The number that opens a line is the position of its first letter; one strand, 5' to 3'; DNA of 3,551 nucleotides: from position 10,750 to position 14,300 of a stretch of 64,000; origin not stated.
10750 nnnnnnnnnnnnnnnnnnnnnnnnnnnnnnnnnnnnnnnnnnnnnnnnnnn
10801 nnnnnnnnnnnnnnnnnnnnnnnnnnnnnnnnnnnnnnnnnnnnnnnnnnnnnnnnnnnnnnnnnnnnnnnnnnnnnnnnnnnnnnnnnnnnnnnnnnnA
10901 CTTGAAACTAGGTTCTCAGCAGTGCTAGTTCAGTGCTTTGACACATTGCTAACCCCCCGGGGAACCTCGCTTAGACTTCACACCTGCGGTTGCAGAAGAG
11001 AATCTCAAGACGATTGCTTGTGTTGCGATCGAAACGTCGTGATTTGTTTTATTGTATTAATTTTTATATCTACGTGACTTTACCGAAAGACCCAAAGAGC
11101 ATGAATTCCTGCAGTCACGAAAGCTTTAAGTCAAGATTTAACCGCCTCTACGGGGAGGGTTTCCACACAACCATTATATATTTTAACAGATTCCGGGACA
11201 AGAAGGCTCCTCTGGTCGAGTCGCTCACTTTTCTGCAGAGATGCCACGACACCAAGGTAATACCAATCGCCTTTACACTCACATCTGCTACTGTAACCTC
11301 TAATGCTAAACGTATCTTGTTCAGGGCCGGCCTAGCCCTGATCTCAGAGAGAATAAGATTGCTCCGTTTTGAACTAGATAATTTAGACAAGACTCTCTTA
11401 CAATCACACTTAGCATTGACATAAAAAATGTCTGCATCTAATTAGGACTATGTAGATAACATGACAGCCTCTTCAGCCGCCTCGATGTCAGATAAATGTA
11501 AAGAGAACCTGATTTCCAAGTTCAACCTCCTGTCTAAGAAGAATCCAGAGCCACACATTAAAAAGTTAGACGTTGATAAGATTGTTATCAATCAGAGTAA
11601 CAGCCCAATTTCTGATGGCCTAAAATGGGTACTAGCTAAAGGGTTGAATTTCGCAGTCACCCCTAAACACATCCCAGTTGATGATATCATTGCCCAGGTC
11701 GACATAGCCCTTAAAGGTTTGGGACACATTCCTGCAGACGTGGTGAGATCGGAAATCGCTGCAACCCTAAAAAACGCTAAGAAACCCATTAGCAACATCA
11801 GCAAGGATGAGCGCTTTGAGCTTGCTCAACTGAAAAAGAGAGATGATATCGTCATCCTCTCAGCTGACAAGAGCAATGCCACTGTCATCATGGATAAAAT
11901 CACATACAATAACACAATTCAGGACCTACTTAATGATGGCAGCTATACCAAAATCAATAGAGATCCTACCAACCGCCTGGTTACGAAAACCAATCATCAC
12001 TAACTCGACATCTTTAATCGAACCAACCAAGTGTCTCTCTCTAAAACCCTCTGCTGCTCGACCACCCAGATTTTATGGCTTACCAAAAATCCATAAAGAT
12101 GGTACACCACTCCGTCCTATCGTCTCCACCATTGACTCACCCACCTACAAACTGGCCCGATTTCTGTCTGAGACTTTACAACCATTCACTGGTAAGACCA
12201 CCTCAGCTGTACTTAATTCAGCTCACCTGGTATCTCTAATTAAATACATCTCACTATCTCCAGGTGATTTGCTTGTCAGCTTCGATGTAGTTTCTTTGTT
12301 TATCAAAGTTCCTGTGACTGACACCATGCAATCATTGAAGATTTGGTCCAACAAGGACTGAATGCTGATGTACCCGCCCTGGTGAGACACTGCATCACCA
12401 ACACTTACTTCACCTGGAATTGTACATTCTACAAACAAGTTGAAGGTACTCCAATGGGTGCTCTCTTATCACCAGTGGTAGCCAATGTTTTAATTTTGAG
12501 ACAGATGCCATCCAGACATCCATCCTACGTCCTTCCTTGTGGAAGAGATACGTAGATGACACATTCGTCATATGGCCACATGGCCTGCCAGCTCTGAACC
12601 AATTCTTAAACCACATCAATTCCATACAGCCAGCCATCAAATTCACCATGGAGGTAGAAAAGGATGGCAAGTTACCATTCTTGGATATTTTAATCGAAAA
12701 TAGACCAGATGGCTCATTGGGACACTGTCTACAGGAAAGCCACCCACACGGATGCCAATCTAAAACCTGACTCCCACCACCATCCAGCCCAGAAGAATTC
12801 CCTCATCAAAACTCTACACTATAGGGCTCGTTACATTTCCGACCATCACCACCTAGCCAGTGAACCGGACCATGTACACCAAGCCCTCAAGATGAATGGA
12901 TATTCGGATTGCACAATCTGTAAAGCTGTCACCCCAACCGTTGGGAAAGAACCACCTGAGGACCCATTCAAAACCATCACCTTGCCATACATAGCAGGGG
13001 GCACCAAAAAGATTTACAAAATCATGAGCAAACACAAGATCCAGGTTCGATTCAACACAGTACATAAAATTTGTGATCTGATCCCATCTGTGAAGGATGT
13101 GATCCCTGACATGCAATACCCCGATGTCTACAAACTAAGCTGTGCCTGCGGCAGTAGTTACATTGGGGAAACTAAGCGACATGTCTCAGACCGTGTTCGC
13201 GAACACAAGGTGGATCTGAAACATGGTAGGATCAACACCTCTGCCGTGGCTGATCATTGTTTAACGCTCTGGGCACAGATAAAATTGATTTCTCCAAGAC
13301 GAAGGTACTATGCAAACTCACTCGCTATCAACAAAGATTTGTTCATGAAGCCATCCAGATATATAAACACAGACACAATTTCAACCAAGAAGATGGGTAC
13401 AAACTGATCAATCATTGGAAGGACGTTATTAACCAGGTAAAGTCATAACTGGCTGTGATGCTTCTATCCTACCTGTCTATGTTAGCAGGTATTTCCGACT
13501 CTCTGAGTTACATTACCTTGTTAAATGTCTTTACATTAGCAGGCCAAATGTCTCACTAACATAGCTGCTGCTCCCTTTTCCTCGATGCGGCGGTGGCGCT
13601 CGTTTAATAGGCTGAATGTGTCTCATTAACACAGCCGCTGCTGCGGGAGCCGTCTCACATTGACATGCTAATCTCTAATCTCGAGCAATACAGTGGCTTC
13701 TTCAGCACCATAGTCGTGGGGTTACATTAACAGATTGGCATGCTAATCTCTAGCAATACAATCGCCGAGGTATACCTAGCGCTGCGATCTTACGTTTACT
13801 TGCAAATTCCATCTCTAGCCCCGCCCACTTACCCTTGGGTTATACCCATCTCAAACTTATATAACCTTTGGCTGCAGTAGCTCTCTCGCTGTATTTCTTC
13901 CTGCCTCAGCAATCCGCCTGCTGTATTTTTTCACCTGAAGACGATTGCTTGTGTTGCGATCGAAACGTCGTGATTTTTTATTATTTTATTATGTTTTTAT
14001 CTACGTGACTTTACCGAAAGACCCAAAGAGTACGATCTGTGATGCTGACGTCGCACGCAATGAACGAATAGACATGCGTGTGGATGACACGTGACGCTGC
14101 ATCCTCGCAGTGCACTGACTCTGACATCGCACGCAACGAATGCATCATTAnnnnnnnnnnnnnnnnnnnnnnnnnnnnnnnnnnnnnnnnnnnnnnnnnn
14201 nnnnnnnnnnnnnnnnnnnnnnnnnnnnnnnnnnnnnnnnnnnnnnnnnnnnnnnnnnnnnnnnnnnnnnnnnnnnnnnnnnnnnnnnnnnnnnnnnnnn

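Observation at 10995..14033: Near full-length Penelope-like element with direct terminal repeats. A second copy at 2377-3353 has inverted ones.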

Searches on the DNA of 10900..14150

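Call 6: search_rna_families(source=window, start=10900, end=14150, threshold=evalue, max_evalue=10, show_alignments=6)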
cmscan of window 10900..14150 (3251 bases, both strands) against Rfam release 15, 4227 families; matches with E-value up to 10: 3.
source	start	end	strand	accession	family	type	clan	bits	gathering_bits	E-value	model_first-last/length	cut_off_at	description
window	11828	11865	-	RF01299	SNORD2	Gene; snRNA; snoRNA; CD-box;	CL00072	17.6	37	9.2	1-69/69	no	Small nucleolar RNA SNORD2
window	13540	13574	-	RF02912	AAC_AAD_leader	Cis-reg;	-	16.8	56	4.3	1-75/75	no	putative aminoglycoside riboswitch / attI site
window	13283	13353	-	RF01506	Afu_294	Gene; snRNA; snoRNA; CD-box;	-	15.8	43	9.2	1-83/83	no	A. fumigatus snoRNA Afu_294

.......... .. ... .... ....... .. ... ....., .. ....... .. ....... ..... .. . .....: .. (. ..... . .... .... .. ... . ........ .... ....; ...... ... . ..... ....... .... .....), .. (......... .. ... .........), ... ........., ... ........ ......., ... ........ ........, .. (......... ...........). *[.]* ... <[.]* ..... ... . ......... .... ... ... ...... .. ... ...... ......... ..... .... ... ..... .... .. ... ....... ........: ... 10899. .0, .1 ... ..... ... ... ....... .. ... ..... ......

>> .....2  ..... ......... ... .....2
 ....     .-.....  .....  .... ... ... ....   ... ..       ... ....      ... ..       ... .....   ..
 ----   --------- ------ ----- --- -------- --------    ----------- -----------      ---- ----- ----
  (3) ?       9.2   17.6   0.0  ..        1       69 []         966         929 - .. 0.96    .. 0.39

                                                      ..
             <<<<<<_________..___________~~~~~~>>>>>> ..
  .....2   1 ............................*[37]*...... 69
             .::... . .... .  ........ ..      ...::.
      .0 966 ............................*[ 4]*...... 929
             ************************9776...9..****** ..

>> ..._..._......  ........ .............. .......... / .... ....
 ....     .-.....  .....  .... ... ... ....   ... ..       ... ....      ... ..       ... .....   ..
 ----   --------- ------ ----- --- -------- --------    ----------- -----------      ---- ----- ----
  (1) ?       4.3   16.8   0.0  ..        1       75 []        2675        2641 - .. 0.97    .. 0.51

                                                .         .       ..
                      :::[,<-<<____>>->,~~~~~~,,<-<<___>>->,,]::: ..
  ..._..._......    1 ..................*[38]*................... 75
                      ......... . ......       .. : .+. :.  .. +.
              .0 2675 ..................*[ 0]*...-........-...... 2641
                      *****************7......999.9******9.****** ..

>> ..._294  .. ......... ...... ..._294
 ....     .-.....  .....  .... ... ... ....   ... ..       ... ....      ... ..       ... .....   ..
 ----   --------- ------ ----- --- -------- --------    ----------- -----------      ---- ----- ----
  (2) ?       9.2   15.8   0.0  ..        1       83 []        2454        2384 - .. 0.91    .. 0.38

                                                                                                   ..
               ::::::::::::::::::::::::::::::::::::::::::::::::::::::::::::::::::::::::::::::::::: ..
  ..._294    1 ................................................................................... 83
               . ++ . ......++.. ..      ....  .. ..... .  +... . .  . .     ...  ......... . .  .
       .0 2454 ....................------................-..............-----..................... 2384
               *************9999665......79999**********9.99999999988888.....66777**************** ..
